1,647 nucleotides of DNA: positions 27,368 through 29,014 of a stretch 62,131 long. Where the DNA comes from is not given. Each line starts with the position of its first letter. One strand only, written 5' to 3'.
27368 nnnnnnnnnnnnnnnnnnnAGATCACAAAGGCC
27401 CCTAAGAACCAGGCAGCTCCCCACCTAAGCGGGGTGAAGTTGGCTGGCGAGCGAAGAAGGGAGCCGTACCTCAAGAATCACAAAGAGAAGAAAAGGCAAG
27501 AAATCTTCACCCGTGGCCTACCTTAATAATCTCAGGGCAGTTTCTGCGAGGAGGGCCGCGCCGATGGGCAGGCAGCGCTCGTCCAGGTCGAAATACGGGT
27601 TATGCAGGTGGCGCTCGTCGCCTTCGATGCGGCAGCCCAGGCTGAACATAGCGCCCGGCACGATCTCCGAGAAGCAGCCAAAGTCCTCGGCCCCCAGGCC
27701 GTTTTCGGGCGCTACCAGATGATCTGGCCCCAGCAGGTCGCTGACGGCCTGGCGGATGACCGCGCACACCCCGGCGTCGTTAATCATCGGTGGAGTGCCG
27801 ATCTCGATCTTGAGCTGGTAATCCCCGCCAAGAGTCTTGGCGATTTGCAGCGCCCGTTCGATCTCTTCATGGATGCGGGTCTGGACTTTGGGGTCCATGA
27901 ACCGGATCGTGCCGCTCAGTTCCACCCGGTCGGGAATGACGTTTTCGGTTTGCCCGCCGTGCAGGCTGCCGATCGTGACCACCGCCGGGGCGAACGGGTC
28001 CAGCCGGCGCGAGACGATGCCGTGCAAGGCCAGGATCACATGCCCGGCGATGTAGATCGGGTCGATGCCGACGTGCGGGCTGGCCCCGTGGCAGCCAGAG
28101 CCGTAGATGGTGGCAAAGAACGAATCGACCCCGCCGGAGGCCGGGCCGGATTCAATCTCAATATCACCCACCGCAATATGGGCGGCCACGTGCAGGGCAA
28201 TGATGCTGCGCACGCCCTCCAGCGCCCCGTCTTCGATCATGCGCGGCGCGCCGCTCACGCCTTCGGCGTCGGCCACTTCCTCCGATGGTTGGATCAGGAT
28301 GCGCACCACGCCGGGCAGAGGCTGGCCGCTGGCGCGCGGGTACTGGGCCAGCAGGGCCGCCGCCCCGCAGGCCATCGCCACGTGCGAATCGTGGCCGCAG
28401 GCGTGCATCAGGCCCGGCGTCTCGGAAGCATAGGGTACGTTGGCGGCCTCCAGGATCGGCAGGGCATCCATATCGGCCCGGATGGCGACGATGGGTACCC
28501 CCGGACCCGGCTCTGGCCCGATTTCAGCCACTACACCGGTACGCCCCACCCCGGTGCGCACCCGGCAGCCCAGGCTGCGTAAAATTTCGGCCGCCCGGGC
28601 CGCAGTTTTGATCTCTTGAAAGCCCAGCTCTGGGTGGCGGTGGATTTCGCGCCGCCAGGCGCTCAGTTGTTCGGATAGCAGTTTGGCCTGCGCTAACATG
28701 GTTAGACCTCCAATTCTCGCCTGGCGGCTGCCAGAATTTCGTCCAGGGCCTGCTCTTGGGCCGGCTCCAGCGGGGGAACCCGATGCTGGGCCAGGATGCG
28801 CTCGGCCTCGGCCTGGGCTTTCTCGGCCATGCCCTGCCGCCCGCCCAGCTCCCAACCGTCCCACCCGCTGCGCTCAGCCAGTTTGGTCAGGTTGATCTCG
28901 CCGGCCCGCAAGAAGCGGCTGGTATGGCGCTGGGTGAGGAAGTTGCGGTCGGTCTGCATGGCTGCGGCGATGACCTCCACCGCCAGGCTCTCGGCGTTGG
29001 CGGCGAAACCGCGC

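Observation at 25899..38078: Four divergent pyrrolysine-free MttB methyltransferases interleaved with a peptidase and an amidohydrolase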

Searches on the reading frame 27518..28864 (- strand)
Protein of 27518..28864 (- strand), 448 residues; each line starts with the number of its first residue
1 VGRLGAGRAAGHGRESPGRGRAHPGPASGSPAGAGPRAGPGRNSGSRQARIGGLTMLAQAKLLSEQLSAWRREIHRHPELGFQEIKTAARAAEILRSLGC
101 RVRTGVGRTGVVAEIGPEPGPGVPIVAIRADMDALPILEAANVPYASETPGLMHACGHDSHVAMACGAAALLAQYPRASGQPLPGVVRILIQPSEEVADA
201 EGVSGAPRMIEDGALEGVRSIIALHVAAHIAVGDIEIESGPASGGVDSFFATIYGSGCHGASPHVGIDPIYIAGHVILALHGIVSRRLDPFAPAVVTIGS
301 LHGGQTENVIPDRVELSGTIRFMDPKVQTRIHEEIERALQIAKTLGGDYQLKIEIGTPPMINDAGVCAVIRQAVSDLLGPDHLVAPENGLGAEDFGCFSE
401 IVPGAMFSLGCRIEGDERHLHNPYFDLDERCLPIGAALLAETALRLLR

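Call 3: search_protein_families(library=pfam, proteins=[window:27518-28864:-])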
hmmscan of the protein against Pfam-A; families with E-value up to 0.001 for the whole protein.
window:27518-28864:- (448 aa): 2 families
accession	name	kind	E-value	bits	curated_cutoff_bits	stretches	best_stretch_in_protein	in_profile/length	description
PF01546.33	Peptidase_M20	-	5.7e-35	121.5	24.6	1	127-444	1-205/206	Peptidase family M20/M25/M40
PF07687.19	M20_dimer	-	9.5e-13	48.5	21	1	245-340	5-100/107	Peptidase dimerisation domain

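Call 4: search_protein_families(library=ncbifam, proteins=[window:27518-28864:-])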
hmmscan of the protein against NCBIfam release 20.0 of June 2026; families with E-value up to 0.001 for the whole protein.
window:27518-28864:- (448 aa): 16 families
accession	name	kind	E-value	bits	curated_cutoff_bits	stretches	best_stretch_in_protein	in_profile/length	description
TIGR01891.1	amidohydrolases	subfamily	4e-101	338.8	153.75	1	69-435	3-366/366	amidohydrolase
NF040868.1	carboxypep_CpsA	equivalog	7.6e-91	304.7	500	1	57-446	5-389/391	carboxypeptidase CpsA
NF038260.1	ectoine_DoeB_2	equivalog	7.6e-69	232.4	550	1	68-440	9-373/378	N(2)-acetyl-L-2,4-diaminobutanoate deacetylase DoeB2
NF009557.0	PRK13009.1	equivalog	1.7e-09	37.3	284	1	163-378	104-313/377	succinyl-diaminopimelate desuccinylase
TIGR01246.1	dapE_proteo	equivalog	1.2e-08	34.4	361.8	1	151-377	87-308/370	succinyl-diaminopimelate desuccinylase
TIGR01892.1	AcOrn-deacetyl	equivalog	1.6e-08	34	297.7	1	108-359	46-291/365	acetylornithine deacetylase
TIGR01879.1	hydantase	subfamily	5.1e-08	32.2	204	1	247-409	208-368/401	hydantoinase/carbamoylase family amidase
NF005602.0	PRK07338.1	equivalog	3.8e-06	25.7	357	1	245-359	204-316/409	hydrolase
TIGR01910.1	DapE-ArgE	subfamily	5.6e-06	25.8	217.6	1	177-343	121-280/373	ArgE/DapE family deacylase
NF006769.0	PRK09290.1-3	subfamily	6.4e-06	25.1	452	1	252-441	223-406/417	allantoate amidohydrolase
TIGR03176.1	AllC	equivalog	1.4e-05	24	597.75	1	198-407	150-367/406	allantoate deiminase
NF006365.0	PRK08588.1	subfamily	1.7e-05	24.3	289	1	105-360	50-297/383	succinyl-diaminopimelate desuccinylase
NF004788.0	PRK06133.1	subfamily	2.5e-05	23.4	349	1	243-373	214-341/417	glutamate carboxypeptidase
NF005710.0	PRK07522.1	subfamily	7.8e-05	22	412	1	169-340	115-284/391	acetylornithine deacetylase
NF006768.0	PRK09290.1-1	equivalog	0.00019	20.4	532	1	195-407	151-372/411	allantoate deiminase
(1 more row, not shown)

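Call 28: search_solved_structures(query=window:27518-28699:-, max_evalue=1e-10)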
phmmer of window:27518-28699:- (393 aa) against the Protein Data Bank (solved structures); distinct sequences matched with E-value up to 1e-10: 5.
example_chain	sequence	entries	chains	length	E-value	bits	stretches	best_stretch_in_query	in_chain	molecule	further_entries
1xmb_A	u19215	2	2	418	2.2e-67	231.1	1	14-392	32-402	IAA-amino acid hydrolase homolog 2 | IAA-amino acid hydrolase ILR1-like 2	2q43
1ysj_A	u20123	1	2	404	1.2e-65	225.4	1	10-391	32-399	protein yxeP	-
4ewt_A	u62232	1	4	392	2.5e-56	194.7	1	14-389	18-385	Peptidase, M20/M25/M40 family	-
6slf_A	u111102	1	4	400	5.2e-40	141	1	10-343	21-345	N-alpha-acyl-glutamine aminoacylase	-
3io1_A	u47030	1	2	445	2e-26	96.2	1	11-390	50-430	Aminobenzoyl-glutamate utilization protein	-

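Call 42: find_related_loci(query=A2, collection=metagenome_contigs, flank=7000)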
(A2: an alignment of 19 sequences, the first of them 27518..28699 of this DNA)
Query A2 (393 aa) in metagenome_contigs; peptide patterns used: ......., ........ (x = any residue, [..] = any of these).
600 stretches matched a pattern (row limit reached: there are more); 599 encode a relative of the query (tblastn E <= 1e-3); the best 80 are kept; 80 distinct loci.
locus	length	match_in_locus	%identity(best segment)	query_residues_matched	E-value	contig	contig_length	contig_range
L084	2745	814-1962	62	1-393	2e-165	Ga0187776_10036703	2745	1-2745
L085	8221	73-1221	53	1-392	6e-126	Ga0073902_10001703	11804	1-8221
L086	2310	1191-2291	47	16-392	2e-107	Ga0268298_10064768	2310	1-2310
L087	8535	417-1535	44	2-380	1e-101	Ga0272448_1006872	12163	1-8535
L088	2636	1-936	52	77-392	1e-101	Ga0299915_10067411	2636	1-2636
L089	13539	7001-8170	43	1-393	1e-96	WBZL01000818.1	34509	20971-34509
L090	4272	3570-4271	64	1-244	4e-92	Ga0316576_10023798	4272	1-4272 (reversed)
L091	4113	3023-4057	44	1-355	1e-91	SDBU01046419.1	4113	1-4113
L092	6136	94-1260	43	1-392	1e-88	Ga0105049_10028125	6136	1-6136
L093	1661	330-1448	44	10-389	3e-89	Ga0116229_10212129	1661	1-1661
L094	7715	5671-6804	43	16-392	1e-82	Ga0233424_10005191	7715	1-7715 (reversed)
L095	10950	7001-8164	39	1-393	1e-82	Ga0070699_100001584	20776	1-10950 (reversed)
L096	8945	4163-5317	40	1-392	3e-82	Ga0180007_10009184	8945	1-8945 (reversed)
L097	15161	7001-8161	39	1-392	3e-81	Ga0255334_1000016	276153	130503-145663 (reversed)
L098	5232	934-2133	39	4-393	3e-80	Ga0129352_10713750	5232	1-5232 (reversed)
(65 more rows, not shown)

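Call 66: find_homologous_proteins(query=window:27518-28699:-, max_evalue=1e-30)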
Query window:27518-28699:- (393 aa): 7914 proteins with E <= 1e-30 among 8000 candidates; the best 120 are listed.
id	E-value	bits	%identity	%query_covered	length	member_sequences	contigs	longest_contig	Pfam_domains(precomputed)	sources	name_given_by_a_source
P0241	6.2e-257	870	100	100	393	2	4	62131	PF01546.34,PF07687.20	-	-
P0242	1.7e-202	691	77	100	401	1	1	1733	PF01546.34,PF07687.20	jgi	-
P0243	8.7e-192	656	76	100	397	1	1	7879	PF01546.34,PF07687.20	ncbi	-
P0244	5.8e-189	646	74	100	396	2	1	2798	PF01546.34,PF07687.20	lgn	-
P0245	1.7e-178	612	71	100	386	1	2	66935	PF01546.34,PF07687.20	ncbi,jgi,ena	jgi:amidohydrolase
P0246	2.6e-178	611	71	100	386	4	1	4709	PF01546.34,PF07687.20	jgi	jgi:amidohydrolase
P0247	2.8e-177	608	72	97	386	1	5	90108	PF01546.34,PF07687.20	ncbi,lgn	-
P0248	3.6e-177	607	71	100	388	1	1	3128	PF01546.34,PF07687.20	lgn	-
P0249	1.3e-176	606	72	100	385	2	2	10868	PF01546.34,PF07687.20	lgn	-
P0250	1.9e-176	605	71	99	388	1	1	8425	PF01546.34,PF07687.20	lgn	-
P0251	8.7e-176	603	70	100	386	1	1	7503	PF01546.34,PF07687.20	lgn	-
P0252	1.2e-175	602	71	100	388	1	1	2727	PF01546.34,PF07687.20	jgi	jgi:amidohydrolase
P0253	1.6e-175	602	70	100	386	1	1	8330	PF01546.34,PF07687.20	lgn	-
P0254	1.8e-175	602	69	100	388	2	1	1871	PF01546.34,PF07687.20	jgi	jgi:amidohydrolase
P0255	5.1e-175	600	71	100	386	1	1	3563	PF01546.34,PF07687.20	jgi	jgi:amidohydrolase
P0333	6.5e-162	557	65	100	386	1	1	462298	PF01546.34,PF07687.20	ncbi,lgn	-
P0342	2.4e-161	555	64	100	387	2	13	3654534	PF01546.34,PF07687.20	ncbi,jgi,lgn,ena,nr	ncbi:MAG: peptidase M20 [Anaerolineae bacterium UTCFX2]|jgi:amidohydrolase|nr:M20 family metallopept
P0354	1.3e-160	553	65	100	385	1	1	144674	PF01546.34,PF07687.20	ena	-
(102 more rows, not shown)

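Call 67: find_encoding_contigs(protein=P0342, flank=10000, max_places=1)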
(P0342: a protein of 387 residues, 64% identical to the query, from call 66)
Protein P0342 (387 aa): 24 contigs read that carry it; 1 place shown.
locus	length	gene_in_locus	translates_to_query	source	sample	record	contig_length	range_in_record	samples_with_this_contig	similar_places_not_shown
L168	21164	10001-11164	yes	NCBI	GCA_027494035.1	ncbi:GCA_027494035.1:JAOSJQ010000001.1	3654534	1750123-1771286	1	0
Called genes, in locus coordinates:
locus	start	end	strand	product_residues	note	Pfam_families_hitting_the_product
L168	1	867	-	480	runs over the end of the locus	-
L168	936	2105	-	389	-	PF01676:Metalloenzyme, PF10143:PhosphMutase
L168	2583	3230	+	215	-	PF02607:B12-binding_2, PF02310:B12-binding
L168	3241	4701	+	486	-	PF06253:MTTB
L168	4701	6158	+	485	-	PF06253:MTTB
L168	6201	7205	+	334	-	PF01661:Macro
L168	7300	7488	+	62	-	-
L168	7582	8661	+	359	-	PF01609:DDE_Tnp_1 (weak)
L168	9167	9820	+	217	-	-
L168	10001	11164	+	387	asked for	PF01546:Peptidase_M20, PF07687:M20_dimer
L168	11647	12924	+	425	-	PF07498:Rho_N, PF07497:Rho_RNA_bind, PF00006:ATP-synt_ab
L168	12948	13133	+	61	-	-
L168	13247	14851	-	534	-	-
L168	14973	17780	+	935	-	PF02739:5_3_exonuc_N, PF01367:5_3_exonuc, PF01612:DNA_pol_A_exo1, PF22619:DNA_polI_exo1, PF00476:DNA_pol_A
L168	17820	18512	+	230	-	PF13424:TPR_12 (weak), PF23914:TPR_CcmH_CycH (faint), PF13432:TPR_16 (weak), PF13414:TPR_11 (weak), PF14559:TPR_19 (weak), PF00515:TPR_1 (weak), PF07719:TPR_2 (weak), PF13414:TPR_11 (weak), +8 more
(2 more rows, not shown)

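Call 68: find_encoding_contigs(protein=P0333, flank=10000, max_places=1)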
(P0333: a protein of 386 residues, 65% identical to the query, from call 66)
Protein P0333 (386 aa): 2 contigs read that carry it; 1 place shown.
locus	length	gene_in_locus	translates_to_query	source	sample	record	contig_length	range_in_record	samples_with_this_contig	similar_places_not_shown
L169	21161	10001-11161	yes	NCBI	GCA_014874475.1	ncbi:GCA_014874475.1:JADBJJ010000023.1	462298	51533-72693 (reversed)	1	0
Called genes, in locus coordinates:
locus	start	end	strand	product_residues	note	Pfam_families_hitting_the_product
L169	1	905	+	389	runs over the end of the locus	PF00037:Fer4 (faint), PF13183:Fer4_8, PF13237:Fer4_10 (faint), PF12838:Fer4_7, PF13484:Fer4_16 (weak), PF13534:Fer4_17, PF02754:CCG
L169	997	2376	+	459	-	PF01565:FAD_binding_4, PF02913:FAD-oxidase_C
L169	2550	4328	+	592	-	PF17297:PEPCK_N, PF00821:PEPCK_GTP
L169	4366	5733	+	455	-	PF00390:malic, PF03949:Malic_M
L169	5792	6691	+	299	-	PF01134:GIDA (faint), PF03486:HI0933_like (faint), PF07992:Pyr_redox_2, PF12831:FAD_oxidored, PF13738:Pyr_redox_3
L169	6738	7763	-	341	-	PF00953:Glycos_transf_4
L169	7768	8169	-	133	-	-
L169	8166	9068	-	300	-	PF13489:Methyltransf_23, PF08241:Methyltransf_11, PF08242:Methyltransf_12, PF13649:Methyltransf_25, PF13847:Methyltransf_31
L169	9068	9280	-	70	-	-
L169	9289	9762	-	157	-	PF00027:cNMP_binding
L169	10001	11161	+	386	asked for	PF01546:Peptidase_M20, PF07687:M20_dimer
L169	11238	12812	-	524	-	PF19190:BACON_2 (faint)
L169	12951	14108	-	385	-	PF01266:DAO, PF13450:NAD_binding_8 (faint)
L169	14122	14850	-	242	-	-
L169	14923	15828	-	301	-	PF00389:2-Hacid_dh, PF02826:2-Hacid_dh_C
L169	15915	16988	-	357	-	PF00266:Aminotran_5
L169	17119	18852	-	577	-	PF05524:PEP-utilisers_N, PF00391:PEP-utilizers, PF02896:PEP-utilizers_C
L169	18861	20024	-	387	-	PF00465:Fe-ADH, PF13685:Fe-ADH_2, PF25137:ADH_Fe_C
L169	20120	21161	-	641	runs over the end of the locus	PF02518:HATPase_c, PF00204:DNA_gyraseB, PF01751:Toprim, PF00986:DNA_gyraseB_C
